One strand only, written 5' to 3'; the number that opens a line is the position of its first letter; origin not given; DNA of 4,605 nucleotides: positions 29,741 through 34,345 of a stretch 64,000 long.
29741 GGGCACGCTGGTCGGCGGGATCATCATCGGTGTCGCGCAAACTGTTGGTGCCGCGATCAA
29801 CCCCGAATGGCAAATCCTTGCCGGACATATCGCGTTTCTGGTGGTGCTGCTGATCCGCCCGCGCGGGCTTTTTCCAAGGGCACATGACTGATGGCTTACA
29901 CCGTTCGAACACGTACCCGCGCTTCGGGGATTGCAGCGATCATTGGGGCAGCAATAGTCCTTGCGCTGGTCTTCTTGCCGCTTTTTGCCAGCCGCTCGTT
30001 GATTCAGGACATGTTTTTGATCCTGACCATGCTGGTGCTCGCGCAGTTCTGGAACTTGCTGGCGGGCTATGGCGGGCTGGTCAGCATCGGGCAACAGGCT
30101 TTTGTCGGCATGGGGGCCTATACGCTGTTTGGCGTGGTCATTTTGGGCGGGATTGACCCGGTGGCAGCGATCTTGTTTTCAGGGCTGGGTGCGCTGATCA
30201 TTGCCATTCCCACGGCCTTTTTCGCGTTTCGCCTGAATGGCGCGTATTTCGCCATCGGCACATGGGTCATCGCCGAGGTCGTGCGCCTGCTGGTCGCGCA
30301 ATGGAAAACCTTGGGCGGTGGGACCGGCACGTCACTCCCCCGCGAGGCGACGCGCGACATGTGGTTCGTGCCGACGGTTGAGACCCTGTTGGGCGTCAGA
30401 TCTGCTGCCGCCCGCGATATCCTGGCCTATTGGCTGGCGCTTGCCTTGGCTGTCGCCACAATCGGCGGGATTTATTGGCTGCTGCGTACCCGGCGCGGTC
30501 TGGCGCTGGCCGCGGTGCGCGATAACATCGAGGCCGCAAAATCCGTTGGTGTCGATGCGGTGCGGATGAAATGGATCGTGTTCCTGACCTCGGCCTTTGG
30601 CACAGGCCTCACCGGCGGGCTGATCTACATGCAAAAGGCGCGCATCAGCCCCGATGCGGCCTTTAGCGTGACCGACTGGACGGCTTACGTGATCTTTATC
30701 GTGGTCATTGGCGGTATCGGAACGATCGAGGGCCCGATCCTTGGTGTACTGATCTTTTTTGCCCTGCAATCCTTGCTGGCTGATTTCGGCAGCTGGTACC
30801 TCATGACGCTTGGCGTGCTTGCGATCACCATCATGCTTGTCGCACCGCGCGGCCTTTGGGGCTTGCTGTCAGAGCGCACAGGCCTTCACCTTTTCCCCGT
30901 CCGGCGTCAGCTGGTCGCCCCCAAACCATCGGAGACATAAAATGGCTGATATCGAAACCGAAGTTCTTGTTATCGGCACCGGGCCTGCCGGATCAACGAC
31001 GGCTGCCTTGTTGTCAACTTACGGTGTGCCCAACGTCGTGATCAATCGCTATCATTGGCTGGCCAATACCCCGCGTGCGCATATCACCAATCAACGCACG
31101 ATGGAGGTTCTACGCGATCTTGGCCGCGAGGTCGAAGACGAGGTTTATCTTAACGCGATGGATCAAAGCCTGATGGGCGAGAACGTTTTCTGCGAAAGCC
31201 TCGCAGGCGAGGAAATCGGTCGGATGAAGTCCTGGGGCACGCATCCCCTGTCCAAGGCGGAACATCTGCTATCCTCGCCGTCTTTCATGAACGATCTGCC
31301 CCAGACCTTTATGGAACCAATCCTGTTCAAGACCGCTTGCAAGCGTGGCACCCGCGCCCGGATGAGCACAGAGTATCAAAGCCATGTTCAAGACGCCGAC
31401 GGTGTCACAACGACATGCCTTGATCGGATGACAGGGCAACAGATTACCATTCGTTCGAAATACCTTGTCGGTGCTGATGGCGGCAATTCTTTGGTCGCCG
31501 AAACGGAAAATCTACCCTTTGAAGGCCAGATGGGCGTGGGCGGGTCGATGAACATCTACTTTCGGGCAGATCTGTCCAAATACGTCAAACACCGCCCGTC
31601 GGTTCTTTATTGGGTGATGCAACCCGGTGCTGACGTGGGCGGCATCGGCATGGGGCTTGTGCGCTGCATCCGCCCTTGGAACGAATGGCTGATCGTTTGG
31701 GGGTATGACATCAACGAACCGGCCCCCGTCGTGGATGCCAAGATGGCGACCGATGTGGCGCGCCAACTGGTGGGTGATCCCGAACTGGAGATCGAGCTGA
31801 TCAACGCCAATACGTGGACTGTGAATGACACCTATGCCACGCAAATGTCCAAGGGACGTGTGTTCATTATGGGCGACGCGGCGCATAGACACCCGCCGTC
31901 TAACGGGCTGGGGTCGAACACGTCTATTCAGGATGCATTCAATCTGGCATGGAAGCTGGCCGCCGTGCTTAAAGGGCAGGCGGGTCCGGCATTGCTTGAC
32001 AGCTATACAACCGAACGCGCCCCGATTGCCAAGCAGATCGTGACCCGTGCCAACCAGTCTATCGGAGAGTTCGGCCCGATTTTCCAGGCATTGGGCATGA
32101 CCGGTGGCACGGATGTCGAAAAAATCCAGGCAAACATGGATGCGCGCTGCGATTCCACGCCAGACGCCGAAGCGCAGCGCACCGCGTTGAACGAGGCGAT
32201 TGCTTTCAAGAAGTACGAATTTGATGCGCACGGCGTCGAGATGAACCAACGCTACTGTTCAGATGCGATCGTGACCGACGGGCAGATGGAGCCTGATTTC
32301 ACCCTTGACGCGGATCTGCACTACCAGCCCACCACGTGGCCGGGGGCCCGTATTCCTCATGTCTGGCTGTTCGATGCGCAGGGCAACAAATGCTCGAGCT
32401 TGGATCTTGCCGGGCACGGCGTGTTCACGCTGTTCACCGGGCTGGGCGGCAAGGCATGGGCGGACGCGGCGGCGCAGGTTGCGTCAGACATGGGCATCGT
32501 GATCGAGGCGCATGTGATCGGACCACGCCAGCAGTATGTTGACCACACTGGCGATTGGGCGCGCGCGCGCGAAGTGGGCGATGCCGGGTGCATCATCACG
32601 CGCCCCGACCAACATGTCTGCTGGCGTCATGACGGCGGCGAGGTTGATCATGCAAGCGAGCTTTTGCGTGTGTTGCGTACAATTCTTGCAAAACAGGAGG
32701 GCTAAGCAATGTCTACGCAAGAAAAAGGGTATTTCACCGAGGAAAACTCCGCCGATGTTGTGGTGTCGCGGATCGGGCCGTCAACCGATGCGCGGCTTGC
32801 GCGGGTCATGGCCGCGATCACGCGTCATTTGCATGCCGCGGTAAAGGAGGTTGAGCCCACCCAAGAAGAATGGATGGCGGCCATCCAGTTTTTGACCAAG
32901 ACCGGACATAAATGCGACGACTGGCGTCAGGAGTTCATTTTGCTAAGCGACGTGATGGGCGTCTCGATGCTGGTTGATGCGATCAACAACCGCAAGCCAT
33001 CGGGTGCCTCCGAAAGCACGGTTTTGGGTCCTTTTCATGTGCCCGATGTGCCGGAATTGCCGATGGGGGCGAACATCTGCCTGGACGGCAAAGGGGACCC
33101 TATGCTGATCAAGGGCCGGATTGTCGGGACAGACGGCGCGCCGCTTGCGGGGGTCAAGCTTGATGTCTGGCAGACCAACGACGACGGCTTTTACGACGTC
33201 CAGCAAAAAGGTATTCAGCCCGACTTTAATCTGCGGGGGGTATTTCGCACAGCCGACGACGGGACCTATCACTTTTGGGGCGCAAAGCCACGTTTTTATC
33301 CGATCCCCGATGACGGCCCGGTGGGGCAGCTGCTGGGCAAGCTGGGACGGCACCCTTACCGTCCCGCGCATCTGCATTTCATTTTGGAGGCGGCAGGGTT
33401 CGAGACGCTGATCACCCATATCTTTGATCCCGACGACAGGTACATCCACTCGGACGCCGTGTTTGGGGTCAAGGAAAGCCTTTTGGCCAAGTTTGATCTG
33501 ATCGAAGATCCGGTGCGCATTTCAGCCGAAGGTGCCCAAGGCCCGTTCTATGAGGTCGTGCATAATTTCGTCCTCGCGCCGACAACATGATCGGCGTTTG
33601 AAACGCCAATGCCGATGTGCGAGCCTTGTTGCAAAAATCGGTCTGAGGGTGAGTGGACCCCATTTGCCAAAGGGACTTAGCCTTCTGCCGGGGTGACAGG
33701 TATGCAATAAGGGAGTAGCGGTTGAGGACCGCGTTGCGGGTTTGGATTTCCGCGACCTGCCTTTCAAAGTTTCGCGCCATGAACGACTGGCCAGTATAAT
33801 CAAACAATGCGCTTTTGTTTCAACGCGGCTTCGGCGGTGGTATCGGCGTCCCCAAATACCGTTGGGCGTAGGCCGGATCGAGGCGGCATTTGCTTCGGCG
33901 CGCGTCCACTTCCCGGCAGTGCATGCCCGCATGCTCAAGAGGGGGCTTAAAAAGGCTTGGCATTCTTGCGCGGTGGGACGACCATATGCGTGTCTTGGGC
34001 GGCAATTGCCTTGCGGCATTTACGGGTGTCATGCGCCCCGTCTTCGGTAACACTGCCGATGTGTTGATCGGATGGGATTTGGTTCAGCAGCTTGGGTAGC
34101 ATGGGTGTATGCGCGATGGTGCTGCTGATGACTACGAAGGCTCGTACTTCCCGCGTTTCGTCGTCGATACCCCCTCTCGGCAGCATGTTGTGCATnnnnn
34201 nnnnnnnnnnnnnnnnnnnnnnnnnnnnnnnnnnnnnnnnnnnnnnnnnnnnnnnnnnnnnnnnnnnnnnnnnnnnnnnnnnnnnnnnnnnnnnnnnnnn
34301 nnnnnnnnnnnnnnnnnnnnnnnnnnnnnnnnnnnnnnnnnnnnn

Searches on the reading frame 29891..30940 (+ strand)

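Call 19: search_protein_families(library=pfam, proteins=[window:29891-30940:+], max_evalue=0.001)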
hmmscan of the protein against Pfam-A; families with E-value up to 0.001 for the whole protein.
window:29891-30940:+ (349 aa): 1 family
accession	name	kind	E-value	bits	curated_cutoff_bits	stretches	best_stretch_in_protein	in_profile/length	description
PF02653.21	BPD_transp_2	-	2.6e-31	109.2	26.8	1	43-317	8-268/269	Branched-chain amino acid transport system / permease component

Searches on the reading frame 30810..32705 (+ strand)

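Call 19: search_protein_families(library=pfam, proteins=[window:30810-32705:+], max_evalue=0.001)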
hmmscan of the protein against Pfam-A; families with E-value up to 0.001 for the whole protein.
window:30810-32705:+ (631 aa): 2 families
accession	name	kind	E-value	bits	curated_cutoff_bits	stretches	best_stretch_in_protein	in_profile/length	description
PF01494.25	FAD_binding_3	-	6.8e-107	358.1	22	1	49-414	1-349/349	FAD binding domain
PF21274.3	Rng_hyd_C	-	2e-16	60.6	27.5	1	509-626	2-104/107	Aromatic-ring hydroxylase, C-terminal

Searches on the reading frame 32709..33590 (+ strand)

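Call 19: search_protein_families(library=pfam, proteins=[window:32709-33590:+], max_evalue=0.001)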
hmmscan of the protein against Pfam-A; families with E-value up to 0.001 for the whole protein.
window:32709-33590:+ (293 aa): 2 families
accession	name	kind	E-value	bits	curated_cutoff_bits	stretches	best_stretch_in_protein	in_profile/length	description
PF00775.27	Dioxygenase_C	-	3e-38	131.5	27.3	1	126-290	24-181/182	Dioxygenase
PF04444.19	Dioxygenase_N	-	1.6e-30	105.2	27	1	27-100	1-74/75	Catechol dioxygenase N terminus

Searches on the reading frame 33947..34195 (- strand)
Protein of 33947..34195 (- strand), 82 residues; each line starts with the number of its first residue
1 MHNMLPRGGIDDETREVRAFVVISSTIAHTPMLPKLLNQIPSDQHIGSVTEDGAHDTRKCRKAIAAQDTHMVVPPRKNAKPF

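Call 19: search_protein_families(library=pfam, proteins=[window:33947-34195:-], max_evalue=0.001)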
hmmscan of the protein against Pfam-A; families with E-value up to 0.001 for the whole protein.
window:33947-34195:- (82 aa): 1 family
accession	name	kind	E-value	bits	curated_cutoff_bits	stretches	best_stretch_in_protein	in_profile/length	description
PF01609.27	DDE_Tnp_1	-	4.4e-07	30.3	23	1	10-80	42-111/200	Transposase DDE domain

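Call 31: search_protein_families(library=ncbifam, proteins=[window:33947-34195:-], max_evalue=0.01)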
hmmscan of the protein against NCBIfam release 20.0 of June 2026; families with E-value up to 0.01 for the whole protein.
window:33947-34195:- (82 aa): 2 families
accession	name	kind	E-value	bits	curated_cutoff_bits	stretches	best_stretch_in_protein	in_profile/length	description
NF033579.1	transpos_IS5_2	equivalog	4.3e-15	56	140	1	9-81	145-217/289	IS5 family transposase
NF033580.1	transpos_IS5_3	equivalog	0.00072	19.2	110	1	18-80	141-206/258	IS5 family transposase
